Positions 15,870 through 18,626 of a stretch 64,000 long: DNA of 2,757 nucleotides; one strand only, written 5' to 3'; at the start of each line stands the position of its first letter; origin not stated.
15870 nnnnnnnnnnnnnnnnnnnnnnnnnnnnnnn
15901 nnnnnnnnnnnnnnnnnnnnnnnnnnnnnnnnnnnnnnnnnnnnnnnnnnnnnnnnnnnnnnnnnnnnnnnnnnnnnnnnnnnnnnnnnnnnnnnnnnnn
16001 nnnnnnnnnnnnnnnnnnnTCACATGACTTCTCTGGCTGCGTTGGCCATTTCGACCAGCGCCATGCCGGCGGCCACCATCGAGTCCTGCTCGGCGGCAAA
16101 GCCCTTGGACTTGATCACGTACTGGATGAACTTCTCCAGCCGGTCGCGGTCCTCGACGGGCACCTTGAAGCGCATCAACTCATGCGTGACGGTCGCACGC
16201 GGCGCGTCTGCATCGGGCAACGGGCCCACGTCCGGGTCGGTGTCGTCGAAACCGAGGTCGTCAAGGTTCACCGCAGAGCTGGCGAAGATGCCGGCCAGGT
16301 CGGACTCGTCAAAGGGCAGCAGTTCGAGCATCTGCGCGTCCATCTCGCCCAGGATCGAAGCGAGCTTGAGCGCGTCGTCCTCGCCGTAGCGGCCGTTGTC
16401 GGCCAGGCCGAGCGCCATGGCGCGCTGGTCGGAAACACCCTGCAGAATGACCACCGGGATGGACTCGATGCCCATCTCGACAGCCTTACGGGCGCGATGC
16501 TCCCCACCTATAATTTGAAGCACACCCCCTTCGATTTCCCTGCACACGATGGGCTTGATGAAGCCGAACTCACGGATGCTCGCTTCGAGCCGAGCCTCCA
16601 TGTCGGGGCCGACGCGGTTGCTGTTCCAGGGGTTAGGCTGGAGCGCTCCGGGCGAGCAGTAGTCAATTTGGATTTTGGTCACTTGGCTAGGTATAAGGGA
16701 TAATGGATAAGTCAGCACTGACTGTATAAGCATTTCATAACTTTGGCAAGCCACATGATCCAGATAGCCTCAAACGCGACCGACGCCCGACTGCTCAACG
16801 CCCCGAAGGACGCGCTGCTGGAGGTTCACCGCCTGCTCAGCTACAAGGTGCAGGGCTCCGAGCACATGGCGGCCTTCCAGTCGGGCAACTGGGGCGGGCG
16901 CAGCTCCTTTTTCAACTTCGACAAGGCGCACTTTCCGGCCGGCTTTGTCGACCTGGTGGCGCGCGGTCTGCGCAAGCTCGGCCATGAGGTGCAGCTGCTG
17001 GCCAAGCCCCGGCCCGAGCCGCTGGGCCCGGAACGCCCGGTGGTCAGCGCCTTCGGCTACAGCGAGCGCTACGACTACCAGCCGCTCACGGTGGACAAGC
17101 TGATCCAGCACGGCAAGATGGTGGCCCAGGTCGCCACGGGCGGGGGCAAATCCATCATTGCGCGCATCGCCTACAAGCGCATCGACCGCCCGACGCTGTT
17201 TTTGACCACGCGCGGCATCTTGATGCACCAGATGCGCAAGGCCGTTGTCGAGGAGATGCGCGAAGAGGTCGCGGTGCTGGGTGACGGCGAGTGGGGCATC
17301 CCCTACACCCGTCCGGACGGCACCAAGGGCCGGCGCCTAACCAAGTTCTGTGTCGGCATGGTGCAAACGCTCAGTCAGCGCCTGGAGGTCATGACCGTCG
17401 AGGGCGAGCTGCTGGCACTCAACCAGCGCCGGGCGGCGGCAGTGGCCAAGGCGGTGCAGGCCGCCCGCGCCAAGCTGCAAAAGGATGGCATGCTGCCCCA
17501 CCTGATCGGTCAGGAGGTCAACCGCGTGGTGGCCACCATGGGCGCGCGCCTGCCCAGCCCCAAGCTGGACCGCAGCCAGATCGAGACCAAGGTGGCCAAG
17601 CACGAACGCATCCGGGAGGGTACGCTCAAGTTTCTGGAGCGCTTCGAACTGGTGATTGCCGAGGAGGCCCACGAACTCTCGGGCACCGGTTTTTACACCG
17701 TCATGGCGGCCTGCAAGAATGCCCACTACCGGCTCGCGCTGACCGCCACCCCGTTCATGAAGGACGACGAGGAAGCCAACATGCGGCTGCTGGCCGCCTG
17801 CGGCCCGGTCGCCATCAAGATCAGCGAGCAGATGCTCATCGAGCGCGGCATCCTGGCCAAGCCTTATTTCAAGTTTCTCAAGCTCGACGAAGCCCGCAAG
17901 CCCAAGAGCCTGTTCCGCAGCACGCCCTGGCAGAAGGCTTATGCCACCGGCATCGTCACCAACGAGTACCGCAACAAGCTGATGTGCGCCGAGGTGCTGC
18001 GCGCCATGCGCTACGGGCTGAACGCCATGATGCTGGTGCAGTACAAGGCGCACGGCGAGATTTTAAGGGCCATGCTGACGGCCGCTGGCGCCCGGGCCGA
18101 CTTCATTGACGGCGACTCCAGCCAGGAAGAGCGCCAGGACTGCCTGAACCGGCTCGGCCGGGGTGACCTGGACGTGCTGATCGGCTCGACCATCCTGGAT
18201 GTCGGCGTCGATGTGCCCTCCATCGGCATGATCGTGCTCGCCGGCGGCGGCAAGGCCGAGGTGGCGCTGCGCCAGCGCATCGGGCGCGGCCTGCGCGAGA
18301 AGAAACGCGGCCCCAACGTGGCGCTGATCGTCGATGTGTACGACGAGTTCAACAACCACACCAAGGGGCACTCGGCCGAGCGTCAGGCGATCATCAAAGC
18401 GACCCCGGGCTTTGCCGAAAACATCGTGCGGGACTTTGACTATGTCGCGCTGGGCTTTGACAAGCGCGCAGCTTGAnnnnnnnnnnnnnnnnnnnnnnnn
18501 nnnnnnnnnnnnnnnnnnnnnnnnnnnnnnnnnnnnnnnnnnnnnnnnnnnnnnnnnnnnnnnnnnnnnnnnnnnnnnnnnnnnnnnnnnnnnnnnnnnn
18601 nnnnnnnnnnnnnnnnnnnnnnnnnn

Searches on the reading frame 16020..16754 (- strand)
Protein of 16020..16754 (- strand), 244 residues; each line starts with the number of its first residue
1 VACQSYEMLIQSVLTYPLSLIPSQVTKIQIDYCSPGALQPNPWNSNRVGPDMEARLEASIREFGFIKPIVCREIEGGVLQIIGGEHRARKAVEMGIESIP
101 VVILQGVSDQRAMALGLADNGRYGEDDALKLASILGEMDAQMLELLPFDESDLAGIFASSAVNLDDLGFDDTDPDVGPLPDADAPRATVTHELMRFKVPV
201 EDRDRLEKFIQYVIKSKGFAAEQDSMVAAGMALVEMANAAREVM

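Call 16: search_protein_families(library=phrogs, proteins=[window:16020-16754:-], max_evalue=0.01)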
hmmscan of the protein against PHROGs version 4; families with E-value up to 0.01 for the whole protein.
window:16020-16754:- (244 aa): 19 families
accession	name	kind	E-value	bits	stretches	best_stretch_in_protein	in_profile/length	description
phrog_723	-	DNA, RNA and nucleotide metabolism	5.6e-51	174.5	1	25-239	8-218/223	ParB-like partition protein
phrog_620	-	DNA, RNA and nucleotide metabolism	1.4e-22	81.9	1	26-159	5-137/217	ParB-like partition protein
phrog_498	-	other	1.1e-19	71.4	1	24-177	29-181/633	DNA methyltransferase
phrog_8071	-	DNA, RNA and nucleotide metabolism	6.6e-18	66.1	1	26-155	3-120/389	ParB-like partition protein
phrog_15396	-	DNA, RNA and nucleotide metabolism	3.7e-15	57.4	1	27-199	1-171/258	ParB-like partition nuclease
phrog_2159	-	DNA, RNA and nucleotide metabolism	6.1e-14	53.1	1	37-138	68-176/365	ParB-like partition protein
phrog_930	-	DNA, RNA and nucleotide metabolism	4e-12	47.5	1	25-159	2-135/223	ParB-like partition protein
phrog_7405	-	unknown function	1.2e-10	42.5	1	42-139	36-134/250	-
phrog_3264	-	DNA, RNA and nucleotide metabolism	9.5e-10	39.6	1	55-120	74-138/337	ParB-like partition protein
phrog_940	-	DNA, RNA and nucleotide metabolism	1.2e-09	38.9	1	27-141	3-115/388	nuclease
phrog_1033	-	DNA, RNA and nucleotide metabolism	6.8e-09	37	1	49-121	54-132/334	ParB-like partition protein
phrog_5475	-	unknown function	7.7e-09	35.8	1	38-107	11-75/458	-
phrog_4715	-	DNA, RNA and nucleotide metabolism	3e-07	30.2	1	36-120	153-237/630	ParB-like partition protein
phrog_26387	-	DNA, RNA and nucleotide metabolism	1.6e-06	28.7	1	38-105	18-86/252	ParB-like partition nuclease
phrog_6218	-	DNA, RNA and nucleotide metabolism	6.6e-06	26.5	1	28-121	3-97/506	ParB-like partition protein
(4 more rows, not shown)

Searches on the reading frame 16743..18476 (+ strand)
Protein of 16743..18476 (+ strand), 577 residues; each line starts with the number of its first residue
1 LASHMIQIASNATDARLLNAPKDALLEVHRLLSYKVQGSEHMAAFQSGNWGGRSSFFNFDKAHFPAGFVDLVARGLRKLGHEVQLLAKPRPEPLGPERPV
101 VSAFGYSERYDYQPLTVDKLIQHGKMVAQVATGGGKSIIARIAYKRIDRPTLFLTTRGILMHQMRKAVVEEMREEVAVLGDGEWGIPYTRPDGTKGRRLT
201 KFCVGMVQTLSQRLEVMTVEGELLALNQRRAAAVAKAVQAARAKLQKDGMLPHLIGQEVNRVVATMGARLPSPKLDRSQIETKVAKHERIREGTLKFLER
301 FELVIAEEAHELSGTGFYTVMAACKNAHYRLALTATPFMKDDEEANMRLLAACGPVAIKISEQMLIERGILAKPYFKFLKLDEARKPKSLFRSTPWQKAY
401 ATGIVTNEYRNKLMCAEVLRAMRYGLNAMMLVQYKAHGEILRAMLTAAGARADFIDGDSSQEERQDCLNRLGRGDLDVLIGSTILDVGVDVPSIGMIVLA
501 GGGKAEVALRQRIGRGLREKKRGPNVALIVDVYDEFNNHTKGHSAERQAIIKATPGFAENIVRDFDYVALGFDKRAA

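Call 7: search_protein_families(library=pfam, proteins=[window:16743-18476:+], max_evalue=0.01)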
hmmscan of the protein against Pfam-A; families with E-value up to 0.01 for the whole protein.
window:16743-18476:+ (577 aa): 6 families
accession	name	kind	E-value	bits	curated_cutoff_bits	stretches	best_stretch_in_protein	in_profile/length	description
PF00271.37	Helicase_C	-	1.4e-12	48.3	23.5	1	421-518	11-108/110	Helicase conserved C-terminal domain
PF04851.21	ResIII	-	4.4e-10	40.1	22.5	1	111-338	6-163/164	Type III restriction enzyme, res subunit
PF00270.35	DEAD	-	6.8e-08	32.9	26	1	279-338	94-161/167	DEAD/DEAH box helicase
PF21241.2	UvsW_N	-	0.0012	19.6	25.3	1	20-83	16-78/81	DNA helicase UvsW, N-terminal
PF23771.1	DUF7168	-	0.0037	17.4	25.5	1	191-239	85-136/140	Domain of unknown function (DUF7168)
PF16203.11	ERCC3_RAD25_C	-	0.0054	16.5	27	1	450-523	80-155/248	ERCC3/RAD25/XPB C-terminal helicase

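Call 16: search_protein_families(library=phrogs, proteins=[window:16743-18476:+], max_evalue=0.01)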
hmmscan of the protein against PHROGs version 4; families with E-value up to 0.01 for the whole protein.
window:16743-18476:+ (577 aa): 7 families
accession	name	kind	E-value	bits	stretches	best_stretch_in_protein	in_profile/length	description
phrog_16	-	DNA, RNA and nucleotide metabolism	3e-88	298.2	1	23-545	87-610/986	DNA helicase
phrog_9690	-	DNA, RNA and nucleotide metabolism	4.3e-50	171.5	1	286-550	26-291/306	DNA helicase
phrog_16259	-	DNA, RNA and nucleotide metabolism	3.1e-09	37.5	1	6-168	4-180/330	DNA helicase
phrog_14619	-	DNA, RNA and nucleotide metabolism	0.00015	22.4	1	26-80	27-81/314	DNA helicase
phrog_421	-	unknown function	0.00054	20.5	1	150-247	107-200/241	unknown function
phrog_34613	-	unknown function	0.0018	17.5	1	452-518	498-568/666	-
phrog_62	-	DNA, RNA and nucleotide metabolism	0.0024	16.3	0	299-340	807-852/1881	DNA helicase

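Call 58: search_dna_similar(query=window:16743-18476:+, collection=phages, mode=protein, max_rows=25, max_evalue=1e-20)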
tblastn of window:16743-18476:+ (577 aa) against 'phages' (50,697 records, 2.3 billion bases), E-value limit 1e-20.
Records with a match: 780; places in all: 780; records where one place covers at least 80% of the query: 33.
Best place of each record, by identity: <60% 780.
By first word of the organism name: Staphylococcus 342; Bacillus 245; Enterococcus 69; Listeria 54; Lactobacillus 22; Rhizobium 10; Pseudomonas 7; Klebsiella 6; Escherichia 4; Brochothrix 4; and 11 more.
By host as written in the record: Staphylococcus aureus 112; - 69; Listeria monocytogenes 43; Staphylococcus sp. 27; Bacillus subtilis 26; Bacillus cereus 26; Staphylococcus carnosus TM300 22; Enterococcus faecalis 20; and 205 more.
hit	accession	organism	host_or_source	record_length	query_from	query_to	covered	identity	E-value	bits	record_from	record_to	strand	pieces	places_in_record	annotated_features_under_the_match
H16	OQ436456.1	Xanthomonas phage JGB6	Xanthomonas sp.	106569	6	567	97%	46.6%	2e-126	478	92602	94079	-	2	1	DEAD/DEAH box helicase (x2)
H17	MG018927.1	Pseudomonas phage nickie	Pseudomonas syringae pv. avii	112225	3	572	99%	45.7%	3e-134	437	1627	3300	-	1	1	ATP-dependent RNA helicase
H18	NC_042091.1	Pseudomonas phage nickie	Pseudomonas syringae pv. avii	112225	3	572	99%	45.7%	3e-134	437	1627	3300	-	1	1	ATP-dependent RNA helicase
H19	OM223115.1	Pseudomonas phage hairong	Pseudomonas syringae pv. actinidiae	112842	6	576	99%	45.2%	5e-133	434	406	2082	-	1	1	ATP-dependent RNA helicase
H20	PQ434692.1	Stenotrophomonas phage ANB28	Stenotrophomonas maltophilia B28B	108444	4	567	98%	45.7%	2e-146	473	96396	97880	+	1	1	putative helicase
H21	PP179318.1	Pseudomonas phage Nican01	Pseudomonas syringae CC0094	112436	3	572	99%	44.9%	1e-131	429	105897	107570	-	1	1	ATP-dependent RNA helicase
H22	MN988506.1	Rhizobium phage RHph_N1_15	Rhizobium phaseoli N1_15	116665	5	577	99%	43.5%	2e-126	415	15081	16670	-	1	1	ATP-dependent RNA-DNA and DNA-DNA helicase protein | hypothetical protein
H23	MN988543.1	Rhizobium phage RHph_N2_6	Rhizobium phaseoli N2_6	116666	5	577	99%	43.5%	2e-126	415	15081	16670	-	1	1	ATP-dependent RNA-DNA and DNA-DNA helicase protein | hypothetical protein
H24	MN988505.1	Rhizobium phage RHph_N1_10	Rhizobium phaseoli N1_10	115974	5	577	99%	43.3%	2e-125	412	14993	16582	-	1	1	ATP-dependent RNA-DNA and DNA-DNA helicase protein | hypothetical protein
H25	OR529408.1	Stenotrophomonas phage BUCTxx99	Stenotrophomonas maltophilia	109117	4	567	79%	54.4%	4e-95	509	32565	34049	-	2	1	DEAD/DEAH box helicase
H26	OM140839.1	Pseudomonas phage ZY21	Pseudomonas syringae pv. actinidiae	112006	3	572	99%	43.4%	3e-130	426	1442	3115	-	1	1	ATP-dependent RNA helicase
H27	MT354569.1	Pseudomonas phage phiK7B1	Pseudomonas syringae pv. actinidiae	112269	3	572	99%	43.4%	3e-130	426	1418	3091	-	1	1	putative helicase | ParB-like nuclease domain protein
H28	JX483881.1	Rhizobium phage RHEph10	Rhizobium etli CFN42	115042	5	567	98%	42.7%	2e-124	409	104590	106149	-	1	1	putative DNA/RNA helicase protein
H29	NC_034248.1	Rhizobium phage RHEph10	Rhizobium etli CFN42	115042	5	567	98%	42.7%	2e-124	409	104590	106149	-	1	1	DEAD/DEAH box helicase family protein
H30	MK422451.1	Klebsiella phage ST13-OXA48phi12.3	Klebsiella pneumoniae ST13-OXA48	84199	6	573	98%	42.3%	3e-116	385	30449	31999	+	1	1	DEAD/DEAH box helicase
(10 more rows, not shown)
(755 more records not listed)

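Call 61: get_annotated_region(hit=H20, flank=7000)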
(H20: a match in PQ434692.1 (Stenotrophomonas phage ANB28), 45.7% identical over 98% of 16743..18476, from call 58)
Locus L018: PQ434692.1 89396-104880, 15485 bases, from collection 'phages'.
description: Stenotrophomonas phage ANB28, complete genome.
organism: Stenotrophomonas phage ANB28 (NCBI taxid 3162000)
taxonomy: Viruses
host: Stenotrophomonas maltophilia B28B; source: -; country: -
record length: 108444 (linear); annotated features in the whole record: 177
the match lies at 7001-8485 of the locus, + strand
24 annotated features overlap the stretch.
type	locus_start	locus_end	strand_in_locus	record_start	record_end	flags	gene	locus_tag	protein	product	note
CDS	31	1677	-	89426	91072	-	-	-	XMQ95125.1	hypothetical protein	rasttk_feature_creation_tool=prodigal; rasttk_feature_annotation_tool=annotate_proteins_km er_v2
CDS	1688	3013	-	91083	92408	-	-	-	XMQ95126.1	hypothetical protein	may contain ATP/GTP binding motif; rasttk_feature_creation_tool=prodigal; ...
CDS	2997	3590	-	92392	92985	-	-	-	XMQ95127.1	hypothetical protein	rasttk_feature_creation_tool=prodigal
CDS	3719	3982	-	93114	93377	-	-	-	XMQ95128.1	hypothetical protein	rasttk_feature_creation_tool=prodigal; rasttk_feature_annotation_tool=annotate_proteins_km er_v2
CDS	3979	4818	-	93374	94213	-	-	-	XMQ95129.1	hypothetical protein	rasttk_feature_creation_tool=prodigal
CDS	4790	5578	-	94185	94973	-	-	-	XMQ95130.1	hypothetical protein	rasttk_feature_creation_tool=prodigal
CDS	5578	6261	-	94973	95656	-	-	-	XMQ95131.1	hypothetical protein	rasttk_feature_creation_tool=prodigal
CDS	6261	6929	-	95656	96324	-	-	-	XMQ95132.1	hypothetical protein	rasttk_feature_creation_tool=prodigal; rasttk_feature_annotation_tool=annotate_proteins_km er_v2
CDS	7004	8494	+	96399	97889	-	-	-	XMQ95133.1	putative helicase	rasttk_feature_creation_tool=prodigal; rasttk_feature_annotation_tool=annotate_proteins_km er_v2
CDS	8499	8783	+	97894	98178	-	-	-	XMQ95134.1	hypothetical protein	rasttk_feature_creation_tool=prodigal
CDS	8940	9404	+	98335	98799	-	-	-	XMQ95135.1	hypothetical protein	rasttk_feature_creation_tool=prodigal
CDS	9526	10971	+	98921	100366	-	-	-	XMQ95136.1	hypothetical protein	rasttk_feature_creation_tool=prodigal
CDS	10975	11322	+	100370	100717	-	-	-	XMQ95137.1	hypothetical protein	rasttk_feature_creation_tool=glimmer3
CDS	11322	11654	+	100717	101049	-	-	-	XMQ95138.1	hypothetical protein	rasttk_feature_creation_tool=prodigal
CDS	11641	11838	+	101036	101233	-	-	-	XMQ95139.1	hypothetical protein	rasttk_feature_creation_tool=prodigal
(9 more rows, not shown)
